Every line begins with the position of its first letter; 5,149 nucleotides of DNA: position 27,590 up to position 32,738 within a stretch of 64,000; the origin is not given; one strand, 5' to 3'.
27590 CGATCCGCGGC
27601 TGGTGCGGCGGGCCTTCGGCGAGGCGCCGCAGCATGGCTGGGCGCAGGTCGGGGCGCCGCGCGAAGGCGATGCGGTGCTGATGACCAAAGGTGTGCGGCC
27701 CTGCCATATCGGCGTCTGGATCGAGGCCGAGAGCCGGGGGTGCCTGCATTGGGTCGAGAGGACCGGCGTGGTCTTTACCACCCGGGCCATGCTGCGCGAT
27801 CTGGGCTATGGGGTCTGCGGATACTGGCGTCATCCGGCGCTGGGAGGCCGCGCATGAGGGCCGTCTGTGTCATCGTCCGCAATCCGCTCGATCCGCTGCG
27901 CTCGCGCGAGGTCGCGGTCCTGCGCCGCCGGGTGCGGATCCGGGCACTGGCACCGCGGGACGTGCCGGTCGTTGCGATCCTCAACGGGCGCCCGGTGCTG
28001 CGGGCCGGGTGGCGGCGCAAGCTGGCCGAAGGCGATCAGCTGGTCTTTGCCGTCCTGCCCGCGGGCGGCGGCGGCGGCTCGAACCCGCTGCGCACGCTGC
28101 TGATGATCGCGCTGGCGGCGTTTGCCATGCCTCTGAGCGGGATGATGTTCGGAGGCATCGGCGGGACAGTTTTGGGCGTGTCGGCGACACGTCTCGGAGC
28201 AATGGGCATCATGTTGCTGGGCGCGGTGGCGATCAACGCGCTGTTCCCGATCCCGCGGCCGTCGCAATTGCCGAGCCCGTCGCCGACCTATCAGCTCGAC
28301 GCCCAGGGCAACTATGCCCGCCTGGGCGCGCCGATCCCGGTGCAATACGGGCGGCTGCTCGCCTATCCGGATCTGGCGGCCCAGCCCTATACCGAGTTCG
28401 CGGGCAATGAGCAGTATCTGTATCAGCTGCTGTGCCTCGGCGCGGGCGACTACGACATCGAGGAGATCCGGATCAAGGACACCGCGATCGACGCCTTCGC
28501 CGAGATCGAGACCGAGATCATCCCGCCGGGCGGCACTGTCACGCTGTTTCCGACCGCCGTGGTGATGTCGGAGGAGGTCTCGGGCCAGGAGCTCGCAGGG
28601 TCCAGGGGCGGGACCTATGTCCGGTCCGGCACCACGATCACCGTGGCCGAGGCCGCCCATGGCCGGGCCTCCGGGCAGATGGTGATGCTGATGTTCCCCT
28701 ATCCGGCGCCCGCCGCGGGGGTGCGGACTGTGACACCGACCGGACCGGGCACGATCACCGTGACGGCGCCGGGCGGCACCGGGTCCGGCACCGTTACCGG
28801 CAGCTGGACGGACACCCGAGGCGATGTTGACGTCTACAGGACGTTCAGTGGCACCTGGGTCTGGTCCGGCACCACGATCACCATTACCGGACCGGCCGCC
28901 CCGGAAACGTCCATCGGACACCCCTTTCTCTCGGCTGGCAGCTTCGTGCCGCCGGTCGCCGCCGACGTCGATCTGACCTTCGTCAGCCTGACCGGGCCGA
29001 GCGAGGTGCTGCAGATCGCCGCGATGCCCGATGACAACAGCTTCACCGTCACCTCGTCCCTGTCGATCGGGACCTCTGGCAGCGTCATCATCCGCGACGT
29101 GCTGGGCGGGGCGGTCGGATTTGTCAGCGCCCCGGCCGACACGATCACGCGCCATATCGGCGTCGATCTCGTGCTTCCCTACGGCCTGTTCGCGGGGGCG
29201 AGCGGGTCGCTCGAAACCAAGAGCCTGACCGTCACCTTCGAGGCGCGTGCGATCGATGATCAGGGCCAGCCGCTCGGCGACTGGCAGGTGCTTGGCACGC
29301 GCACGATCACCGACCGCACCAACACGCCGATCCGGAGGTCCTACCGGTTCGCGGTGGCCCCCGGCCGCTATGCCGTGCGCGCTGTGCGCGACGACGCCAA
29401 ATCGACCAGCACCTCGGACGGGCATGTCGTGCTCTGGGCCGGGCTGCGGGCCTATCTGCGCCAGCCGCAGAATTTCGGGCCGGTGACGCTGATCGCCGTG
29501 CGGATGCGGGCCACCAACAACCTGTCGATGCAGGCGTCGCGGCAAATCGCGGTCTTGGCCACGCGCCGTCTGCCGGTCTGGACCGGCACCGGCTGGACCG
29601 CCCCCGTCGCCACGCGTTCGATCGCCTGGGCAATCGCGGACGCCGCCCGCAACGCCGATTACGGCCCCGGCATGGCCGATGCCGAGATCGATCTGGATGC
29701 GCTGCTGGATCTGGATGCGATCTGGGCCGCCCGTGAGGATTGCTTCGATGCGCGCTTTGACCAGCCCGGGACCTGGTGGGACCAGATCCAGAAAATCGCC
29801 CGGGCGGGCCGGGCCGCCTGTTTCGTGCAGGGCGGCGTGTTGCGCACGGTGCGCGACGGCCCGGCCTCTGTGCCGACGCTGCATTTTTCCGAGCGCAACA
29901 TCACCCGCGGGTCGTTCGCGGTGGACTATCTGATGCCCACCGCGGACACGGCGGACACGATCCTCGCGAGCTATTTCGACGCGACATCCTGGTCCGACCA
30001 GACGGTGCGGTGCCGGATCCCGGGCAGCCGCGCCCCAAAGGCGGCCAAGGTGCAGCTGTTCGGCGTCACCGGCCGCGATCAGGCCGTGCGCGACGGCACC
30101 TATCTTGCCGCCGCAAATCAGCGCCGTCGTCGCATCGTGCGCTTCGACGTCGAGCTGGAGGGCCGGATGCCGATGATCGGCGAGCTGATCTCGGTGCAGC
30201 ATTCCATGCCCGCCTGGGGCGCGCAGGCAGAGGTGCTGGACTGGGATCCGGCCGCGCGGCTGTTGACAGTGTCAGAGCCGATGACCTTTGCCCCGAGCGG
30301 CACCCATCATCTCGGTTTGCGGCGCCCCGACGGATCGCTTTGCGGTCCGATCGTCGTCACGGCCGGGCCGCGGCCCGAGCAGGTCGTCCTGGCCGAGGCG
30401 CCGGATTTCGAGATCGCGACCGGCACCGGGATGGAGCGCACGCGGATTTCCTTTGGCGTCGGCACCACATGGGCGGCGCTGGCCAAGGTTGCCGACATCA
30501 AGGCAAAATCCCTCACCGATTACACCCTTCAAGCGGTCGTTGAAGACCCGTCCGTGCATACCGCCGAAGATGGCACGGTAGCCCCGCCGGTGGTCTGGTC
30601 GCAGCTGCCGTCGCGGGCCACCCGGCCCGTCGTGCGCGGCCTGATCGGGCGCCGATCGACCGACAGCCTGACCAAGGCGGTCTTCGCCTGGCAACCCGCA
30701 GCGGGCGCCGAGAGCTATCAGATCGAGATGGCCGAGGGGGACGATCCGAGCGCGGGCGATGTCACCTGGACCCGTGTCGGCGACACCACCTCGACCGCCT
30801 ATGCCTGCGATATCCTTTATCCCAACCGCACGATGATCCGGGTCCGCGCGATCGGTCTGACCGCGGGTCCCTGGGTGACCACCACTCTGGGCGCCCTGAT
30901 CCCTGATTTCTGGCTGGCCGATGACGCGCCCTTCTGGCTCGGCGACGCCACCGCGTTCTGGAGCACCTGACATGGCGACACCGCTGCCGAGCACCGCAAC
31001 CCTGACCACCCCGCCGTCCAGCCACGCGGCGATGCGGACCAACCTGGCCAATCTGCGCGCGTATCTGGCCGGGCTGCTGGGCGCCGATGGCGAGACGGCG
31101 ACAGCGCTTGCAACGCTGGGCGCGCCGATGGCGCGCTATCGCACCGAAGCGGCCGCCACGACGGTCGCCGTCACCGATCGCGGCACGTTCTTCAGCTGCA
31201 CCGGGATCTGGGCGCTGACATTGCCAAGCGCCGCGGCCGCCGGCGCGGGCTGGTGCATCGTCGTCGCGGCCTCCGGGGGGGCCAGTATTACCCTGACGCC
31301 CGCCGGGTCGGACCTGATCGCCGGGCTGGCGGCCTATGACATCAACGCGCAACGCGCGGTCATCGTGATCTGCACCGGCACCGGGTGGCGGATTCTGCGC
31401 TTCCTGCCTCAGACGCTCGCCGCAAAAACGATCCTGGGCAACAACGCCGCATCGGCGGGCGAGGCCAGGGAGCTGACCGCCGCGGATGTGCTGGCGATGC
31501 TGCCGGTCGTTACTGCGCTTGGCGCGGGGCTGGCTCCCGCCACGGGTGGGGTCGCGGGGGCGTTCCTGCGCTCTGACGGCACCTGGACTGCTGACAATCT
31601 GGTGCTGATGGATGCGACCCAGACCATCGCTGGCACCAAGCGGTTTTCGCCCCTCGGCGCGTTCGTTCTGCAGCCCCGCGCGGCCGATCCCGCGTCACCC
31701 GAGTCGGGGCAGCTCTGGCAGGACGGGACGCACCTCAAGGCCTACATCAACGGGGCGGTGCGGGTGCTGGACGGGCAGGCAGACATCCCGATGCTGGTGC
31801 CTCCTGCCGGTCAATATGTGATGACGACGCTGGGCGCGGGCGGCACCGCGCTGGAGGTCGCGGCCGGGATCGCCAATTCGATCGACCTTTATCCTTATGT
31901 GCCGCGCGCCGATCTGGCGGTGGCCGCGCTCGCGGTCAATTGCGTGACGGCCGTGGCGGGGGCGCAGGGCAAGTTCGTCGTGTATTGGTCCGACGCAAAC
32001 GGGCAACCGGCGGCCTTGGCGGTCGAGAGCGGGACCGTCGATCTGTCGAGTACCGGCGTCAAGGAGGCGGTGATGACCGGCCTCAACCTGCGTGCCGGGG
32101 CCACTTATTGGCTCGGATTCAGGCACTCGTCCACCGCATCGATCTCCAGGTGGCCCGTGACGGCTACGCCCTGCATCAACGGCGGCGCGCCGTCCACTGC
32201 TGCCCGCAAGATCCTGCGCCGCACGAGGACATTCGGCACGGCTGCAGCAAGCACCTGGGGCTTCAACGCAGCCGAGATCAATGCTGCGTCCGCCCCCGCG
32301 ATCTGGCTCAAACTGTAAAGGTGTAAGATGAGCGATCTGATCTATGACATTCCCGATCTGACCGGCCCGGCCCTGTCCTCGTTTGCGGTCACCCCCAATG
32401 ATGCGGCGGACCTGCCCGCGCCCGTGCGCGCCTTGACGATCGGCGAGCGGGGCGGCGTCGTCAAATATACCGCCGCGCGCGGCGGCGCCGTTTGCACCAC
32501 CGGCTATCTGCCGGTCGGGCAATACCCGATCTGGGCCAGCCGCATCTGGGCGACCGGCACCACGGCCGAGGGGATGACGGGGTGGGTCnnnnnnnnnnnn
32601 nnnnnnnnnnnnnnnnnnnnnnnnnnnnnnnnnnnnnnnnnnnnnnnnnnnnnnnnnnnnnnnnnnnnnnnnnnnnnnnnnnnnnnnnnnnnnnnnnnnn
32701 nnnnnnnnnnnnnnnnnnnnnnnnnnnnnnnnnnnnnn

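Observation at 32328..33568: Mu-like phages carrying gene-transfer-agent head spikes as a swappable capsule-binding module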

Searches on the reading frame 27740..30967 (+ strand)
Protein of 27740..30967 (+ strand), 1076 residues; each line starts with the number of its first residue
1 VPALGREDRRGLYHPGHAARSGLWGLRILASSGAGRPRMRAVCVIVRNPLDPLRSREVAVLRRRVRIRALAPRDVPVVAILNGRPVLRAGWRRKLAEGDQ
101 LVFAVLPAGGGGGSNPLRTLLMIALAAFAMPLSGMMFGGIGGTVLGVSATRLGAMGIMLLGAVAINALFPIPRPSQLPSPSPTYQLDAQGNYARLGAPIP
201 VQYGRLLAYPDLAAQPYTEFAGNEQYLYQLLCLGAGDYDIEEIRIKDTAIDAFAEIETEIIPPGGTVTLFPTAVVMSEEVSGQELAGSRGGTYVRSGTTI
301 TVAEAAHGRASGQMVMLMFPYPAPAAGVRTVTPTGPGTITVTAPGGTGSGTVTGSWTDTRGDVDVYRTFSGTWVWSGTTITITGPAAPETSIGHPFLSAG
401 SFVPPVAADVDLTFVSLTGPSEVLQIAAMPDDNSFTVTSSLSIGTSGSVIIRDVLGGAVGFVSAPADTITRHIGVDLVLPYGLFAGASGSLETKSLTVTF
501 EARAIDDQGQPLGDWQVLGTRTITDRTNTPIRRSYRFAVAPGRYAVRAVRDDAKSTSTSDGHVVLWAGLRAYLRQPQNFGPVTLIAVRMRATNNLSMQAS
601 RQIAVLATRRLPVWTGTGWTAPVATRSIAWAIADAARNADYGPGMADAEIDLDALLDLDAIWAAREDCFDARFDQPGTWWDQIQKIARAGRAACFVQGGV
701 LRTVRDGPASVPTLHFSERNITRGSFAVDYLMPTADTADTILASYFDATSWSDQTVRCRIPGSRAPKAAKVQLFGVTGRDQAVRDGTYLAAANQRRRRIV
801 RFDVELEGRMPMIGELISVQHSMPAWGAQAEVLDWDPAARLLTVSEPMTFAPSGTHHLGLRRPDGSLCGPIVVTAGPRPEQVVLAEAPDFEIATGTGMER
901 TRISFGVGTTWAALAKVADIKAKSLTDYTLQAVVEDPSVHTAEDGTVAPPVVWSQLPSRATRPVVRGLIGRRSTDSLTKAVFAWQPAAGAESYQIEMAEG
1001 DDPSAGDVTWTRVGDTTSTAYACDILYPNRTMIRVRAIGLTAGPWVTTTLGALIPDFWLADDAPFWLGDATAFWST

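Call 37: search_protein_families(library=phrogs, proteins=[window:27740-30967:+], max_evalue=0.001)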
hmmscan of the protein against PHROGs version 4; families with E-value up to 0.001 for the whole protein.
window:27740-30967:+ (1076 aa): 8 families
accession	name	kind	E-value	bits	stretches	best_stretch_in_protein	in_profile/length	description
phrog_31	-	tail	2.9e-125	420.7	2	470-1049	369-958/1565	central tail fiber J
phrog_469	-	tail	1.3e-123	415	1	160-943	91-895/903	tail protein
phrog_23466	-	unknown function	1.8e-24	87.3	1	589-942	5-348/358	-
phrog_2589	-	tail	4e-09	34.5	1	680-1040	344-694/3686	tail protein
phrog_24367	-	unknown function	4.1e-09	36.5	1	178-266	122-210/408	-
phrog_2148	-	tail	9.7e-08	31.7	1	687-1038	92-437/901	tail fiber protein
phrog_7997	-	tail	2.6e-07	30.6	1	769-885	135-251/589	tail protein and host specificity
phrog_1727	-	tail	1.5e-06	27.1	1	678-889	340-552/1174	tail protein and host specificity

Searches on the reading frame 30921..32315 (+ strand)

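Call 20: search_protein_families(library=ncbifam, proteins=[window:30921-32315:+], max_evalue=0.01)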
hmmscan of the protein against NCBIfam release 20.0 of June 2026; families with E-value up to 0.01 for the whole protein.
window:30921-32315:+ (465 aa): 1 family
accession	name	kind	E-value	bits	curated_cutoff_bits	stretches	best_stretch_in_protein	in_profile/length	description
NF041539.1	choice_anch_R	domain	0.001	19.1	30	1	351-454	50-153/155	choice-of-anchor R domain-containing protein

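Call 21: search_protein_families(library=pfam, proteins=[window:30921-32315:+], max_evalue=0.01)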
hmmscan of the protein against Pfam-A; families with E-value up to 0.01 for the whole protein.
window:30921-32315:+ (465 aa): 0 families

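Call 37: search_protein_families(library=phrogs, proteins=[window:30921-32315:+], max_evalue=0.001)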
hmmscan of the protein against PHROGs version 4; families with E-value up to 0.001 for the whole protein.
window:30921-32315:+ (465 aa): 1 family
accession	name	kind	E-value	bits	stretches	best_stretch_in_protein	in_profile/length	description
phrog_25093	-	unknown function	6.3e-39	135.2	1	242-464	340-562/564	-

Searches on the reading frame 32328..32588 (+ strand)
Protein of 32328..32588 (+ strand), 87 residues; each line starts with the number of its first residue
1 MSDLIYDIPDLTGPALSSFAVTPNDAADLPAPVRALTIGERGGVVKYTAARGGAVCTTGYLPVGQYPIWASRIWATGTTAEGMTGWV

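Call 13: search_solved_structures(query=window:32328-32588:+, max_evalue=10, show_alignments=2)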
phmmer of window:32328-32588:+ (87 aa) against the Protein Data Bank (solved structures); distinct sequences matched with E-value up to 10: 1.
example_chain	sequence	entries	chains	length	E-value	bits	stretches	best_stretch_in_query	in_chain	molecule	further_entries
6tb9_E3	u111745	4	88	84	5.3e-05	27.2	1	10-86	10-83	Head spike base Rcc01079 | Uncharacterized protein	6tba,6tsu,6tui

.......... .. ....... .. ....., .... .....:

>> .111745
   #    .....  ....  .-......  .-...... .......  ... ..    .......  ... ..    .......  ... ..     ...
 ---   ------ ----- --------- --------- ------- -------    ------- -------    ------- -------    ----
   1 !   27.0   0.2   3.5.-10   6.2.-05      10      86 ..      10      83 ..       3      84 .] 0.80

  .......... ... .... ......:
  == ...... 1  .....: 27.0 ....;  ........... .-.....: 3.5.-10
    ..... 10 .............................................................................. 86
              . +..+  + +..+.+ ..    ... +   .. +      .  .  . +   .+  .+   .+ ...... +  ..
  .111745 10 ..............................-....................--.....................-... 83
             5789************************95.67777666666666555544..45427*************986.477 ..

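Call 20: search_protein_families(library=ncbifam, proteins=[window:32328-32588:+], max_evalue=0.01)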
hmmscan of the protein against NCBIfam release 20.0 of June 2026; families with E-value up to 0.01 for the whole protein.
window:32328-32588:+ (87 aa): 1 family
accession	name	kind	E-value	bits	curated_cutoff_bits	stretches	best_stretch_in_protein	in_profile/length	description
NF048002.1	spike_base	equivalog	9.9e-21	73.8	28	1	9-87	8-85/85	spike base protein, RCAP_Rcc01079 family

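Call 21: search_protein_families(library=pfam, proteins=[window:32328-32588:+], max_evalue=0.01)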
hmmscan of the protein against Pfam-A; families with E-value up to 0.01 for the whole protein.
window:32328-32588:+ (87 aa): 0 families

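Call 37: search_protein_families(library=phrogs, proteins=[window:32328-32588:+], max_evalue=0.001)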
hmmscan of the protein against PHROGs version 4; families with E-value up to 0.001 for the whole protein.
window:32328-32588:+ (87 aa): 1 family
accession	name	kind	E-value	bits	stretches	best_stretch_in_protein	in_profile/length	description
phrog_12296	-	tail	2.4e-35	121.3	1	2-87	3-86/86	tail fiber protein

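Call 58: find_homologous_proteins(query=window:32328-32588:+, max_evalue=0.001)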
Query window:32328-32588:+ (87 aa): 37 proteins with E <= 0.001 among 46 candidates.
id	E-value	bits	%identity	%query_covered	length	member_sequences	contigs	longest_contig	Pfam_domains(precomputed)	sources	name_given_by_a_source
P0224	4.5e-43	163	95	90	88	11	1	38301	-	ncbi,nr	ncbi:hypothetical protein RCWATERBOI_55 [Rhodobacter phage RcWaterboi]|nr:hypothetical protein RCWAT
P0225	4.8e-36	141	74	99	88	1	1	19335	-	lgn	-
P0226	4.8e-30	122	66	99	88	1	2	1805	-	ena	-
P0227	8.2e-30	121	75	89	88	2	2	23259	-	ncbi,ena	-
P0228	1.4e-27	114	69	74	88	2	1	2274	-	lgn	-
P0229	8.2e-27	111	66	91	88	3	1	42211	-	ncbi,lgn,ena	-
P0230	1.7e-25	107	70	84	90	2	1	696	-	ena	-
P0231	1.0e-24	105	60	99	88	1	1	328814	-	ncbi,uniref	ncbi:spike base protein, RCAP_Rcc01079 family [Rhodobacter lacus]|uniref:Uncharacterized protein n=1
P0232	3.4e-23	100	68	85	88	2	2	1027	-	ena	-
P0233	1.1e-17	82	58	90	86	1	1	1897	-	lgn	-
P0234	2.6e-17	81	55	89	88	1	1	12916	-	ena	-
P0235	4.1e-10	58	45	99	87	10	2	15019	-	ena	-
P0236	3.8e-9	55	46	90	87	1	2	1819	-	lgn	-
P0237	3.0e-8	52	49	84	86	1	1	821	-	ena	-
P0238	3.9e-8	52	46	91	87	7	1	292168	-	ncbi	-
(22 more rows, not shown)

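Call 79: find_related_loci(query=window:32328-32588:+, collection=viral_contigs, flank=8000)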
Query window:32328-32588:+ (87 aa) in viral_contigs; peptide patterns used: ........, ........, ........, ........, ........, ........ (x = any residue, [..] = any of these).
11 stretches matched a pattern; 3 encode a relative of the query (tblastn E <= 1e-3); 3 distinct loci.
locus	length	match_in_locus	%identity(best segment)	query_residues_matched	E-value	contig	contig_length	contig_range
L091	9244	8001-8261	97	1-87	4e-54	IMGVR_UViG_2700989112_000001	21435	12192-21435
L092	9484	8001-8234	96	10-87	2e-47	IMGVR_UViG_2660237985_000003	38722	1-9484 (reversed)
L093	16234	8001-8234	49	9-87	1e-14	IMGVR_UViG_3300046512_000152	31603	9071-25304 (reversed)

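Call 81: search_protein_families(library=phrogs, proteins=[L093:3686-4486:+, L093:4479-5282:+, L093:5561-6886:+, L093:6861-7178:+, L093:7186-7572:+, L093:7971-8234:+, L093:8234-8755:+, L093:8797-9225:+, L093:9365-10099:+, L093:11718-13346:+], max_evalue=0.001)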
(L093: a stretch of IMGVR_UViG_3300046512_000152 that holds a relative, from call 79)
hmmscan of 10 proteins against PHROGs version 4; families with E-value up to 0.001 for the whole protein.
L093:3686-4486:+ (267 aa): 7 families
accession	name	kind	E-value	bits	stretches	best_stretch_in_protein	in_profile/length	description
phrog_21423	-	unknown function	8.1e-68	228.3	1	3-146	5-155/157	-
phrog_3729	-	DNA, RNA and nucleotide metabolism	1.7e-58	199.5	1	3-155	5-157/356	replication initiation protein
phrog_15931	-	unknown function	1.9e-48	166.6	1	2-146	4-155/482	-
phrog_678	-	DNA, RNA and nucleotide metabolism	1.5e-24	88.2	1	99-265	151-320/346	replication initiation O-like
phrog_18589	-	unknown function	5e-15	56.8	1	141-261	3-129/156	-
phrog_1408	-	DNA, RNA and nucleotide metabolism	5.1e-12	46.9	1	3-152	8-155/302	replication initiation protein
phrog_6451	-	DNA, RNA and nucleotide metabolism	7e-07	30.3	1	103-237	98-241/272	primosomal protein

L093:4479-5282:+ (268 aa): 6 families
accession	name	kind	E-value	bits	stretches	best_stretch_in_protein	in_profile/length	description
phrog_50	-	DNA, RNA and nucleotide metabolism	4.1e-76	258.2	1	13-266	268-513/570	DnaC-like helicase loader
phrog_3277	-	DNA, RNA and nucleotide metabolism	2.2e-35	122.9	1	120-265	9-155/168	DnaC-like helicase loader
phrog_26922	-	DNA, RNA and nucleotide metabolism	1.1e-07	33.3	1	188-249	13-72/92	DnaC-like helicase loader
phrog_27475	-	unknown function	2.5e-07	30.5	1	123-231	444-546/599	-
phrog_168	-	DNA, RNA and nucleotide metabolism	1.7e-05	25.7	1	113-195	32-109/314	clamp loader of DNA polymerase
phrog_170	-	other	0.00068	20.1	1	59-149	44-118/323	PhoH-like phosphate starvation-inducible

L093:5561-6886:+ (442 aa): 4 families
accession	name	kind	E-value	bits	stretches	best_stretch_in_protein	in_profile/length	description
phrog_1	-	integration and excision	3.4e-48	166.3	1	3-401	87-462/611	integrase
phrog_216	-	integration and excision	4e-21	76.4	1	165-397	16-252/301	integrase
phrog_17497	-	unknown function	8.3e-12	46.3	1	329-389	56-116/133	-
phrog_24775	-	unknown function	1.4e-08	35.8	1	330-393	27-90/101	-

L093:6861-7178:+ (106 aa): 1 family
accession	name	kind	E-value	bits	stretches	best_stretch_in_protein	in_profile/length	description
phrog_5085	-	unknown function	3.7e-36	124.8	1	1-106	1-106/106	-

L093:7186-7572:+ (129 aa): 1 family
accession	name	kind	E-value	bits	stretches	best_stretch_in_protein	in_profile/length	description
phrog_79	-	transcription regulation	1.6e-26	93.9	1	4-126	12-141/156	anti-termination protein Q-like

L093:7971-8234:+ (88 aa): 1 family
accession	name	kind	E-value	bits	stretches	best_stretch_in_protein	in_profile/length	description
phrog_12296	-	tail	8.4e-34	116.3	1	4-88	3-86/86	tail fiber protein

L093:8234-8755:+ (174 aa): 0 families

L093:8797-9225:+ (143 aa): 2 families
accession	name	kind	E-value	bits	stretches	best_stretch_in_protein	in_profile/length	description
phrog_126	-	lysis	1.9e-24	86.8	1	39-141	3-106/114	holin/anti-holin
phrog_785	-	lysis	7.4e-07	29.9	1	68-140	29-102/107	holin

L093:9365-10099:+ (245 aa): 2 families
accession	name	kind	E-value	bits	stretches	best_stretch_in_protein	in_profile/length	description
phrog_1924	-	tail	2.6e-57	195.4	1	1-245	1-237/237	minor tail protein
phrog_29138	-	unknown function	4.8e-12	46.9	1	83-245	7-170/170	-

L093:11718-13346:+ (543 aa): 7 families
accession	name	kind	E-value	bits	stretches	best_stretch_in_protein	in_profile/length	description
phrog_15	-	head and packaging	4.6e-169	566.2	1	62-542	526-985/1330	terminase large subunit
phrog_16406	-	unknown function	2.5e-134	450.2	1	83-475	2-387/601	-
phrog_15657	-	unknown function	1.8e-70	238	1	166-395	1-229/230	-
phrog_3028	-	unknown function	3.1e-52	178.4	1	316-487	5-175/203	-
phrog_21311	-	head and packaging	1.9e-36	126.9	1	62-183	93-208/218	terminase large subunit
phrog_22352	-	unknown function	1.1e-14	55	1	349-406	1-57/70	-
phrog_2022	-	unknown function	1.6e-13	51.7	1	443-487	2-46/76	-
